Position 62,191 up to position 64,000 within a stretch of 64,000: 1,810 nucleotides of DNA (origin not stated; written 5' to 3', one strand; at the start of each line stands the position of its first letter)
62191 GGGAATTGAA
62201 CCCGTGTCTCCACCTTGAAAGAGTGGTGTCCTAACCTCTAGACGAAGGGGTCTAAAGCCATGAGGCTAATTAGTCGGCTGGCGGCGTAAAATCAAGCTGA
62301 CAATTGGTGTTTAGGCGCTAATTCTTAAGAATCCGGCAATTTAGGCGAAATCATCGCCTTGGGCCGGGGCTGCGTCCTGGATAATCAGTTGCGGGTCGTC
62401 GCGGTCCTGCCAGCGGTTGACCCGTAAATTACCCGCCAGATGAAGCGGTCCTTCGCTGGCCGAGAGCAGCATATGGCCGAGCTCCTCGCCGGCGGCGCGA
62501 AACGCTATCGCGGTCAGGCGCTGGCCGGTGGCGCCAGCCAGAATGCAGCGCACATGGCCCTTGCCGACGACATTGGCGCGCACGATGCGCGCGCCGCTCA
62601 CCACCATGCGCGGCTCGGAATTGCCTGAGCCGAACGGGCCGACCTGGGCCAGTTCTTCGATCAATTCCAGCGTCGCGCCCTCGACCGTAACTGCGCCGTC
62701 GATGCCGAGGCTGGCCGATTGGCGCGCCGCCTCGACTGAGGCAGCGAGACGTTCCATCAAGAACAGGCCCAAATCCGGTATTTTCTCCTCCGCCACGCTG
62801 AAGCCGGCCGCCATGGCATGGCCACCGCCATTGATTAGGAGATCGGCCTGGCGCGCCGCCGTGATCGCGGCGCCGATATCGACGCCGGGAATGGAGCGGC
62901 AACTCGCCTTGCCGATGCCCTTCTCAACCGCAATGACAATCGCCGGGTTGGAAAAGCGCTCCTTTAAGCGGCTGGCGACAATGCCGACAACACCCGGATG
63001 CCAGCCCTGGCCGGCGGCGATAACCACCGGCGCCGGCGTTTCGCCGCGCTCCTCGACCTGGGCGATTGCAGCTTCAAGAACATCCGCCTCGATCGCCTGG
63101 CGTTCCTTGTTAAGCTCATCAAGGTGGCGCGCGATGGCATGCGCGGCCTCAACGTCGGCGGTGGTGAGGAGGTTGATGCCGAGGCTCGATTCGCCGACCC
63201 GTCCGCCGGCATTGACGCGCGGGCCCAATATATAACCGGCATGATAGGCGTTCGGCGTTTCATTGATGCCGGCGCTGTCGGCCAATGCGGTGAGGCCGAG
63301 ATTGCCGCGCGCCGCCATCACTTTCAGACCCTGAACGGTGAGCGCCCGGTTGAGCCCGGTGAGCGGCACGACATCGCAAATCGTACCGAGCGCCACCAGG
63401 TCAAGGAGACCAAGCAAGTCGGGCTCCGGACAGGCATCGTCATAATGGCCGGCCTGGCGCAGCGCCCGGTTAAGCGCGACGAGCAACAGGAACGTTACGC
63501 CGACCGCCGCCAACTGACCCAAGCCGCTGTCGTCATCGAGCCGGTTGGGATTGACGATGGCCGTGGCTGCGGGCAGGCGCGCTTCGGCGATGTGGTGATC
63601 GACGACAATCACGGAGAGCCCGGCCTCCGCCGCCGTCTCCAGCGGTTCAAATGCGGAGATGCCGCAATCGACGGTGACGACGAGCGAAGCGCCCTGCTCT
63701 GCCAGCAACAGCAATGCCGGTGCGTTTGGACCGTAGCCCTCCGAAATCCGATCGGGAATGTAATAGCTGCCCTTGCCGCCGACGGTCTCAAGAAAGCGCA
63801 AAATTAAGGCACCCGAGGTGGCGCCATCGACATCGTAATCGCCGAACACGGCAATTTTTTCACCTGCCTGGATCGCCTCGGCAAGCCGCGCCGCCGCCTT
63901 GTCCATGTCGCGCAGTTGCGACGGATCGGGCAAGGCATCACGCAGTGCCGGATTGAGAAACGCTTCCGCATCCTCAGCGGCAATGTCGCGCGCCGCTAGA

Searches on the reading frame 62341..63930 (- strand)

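Call 43: search_protein_families(library=pfam, proteins=[window:62341-63930:-], max_evalue=0.0001)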
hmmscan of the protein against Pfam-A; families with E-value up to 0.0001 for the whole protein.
window:62341-63930:- (529 aa): 3 families
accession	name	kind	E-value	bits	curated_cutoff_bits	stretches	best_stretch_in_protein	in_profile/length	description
PF17768.7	RecJ_OB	-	2.8e-22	79.2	27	1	410-519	1-107/107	RecJ OB domain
PF01368.27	DHH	-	1.9e-21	77.1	28.1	1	25-158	1-104/125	DHH family, N-terminal domain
PF02272.25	DHHA1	-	1e-17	64.9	25.9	1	302-387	4-92/102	DHHA1 domain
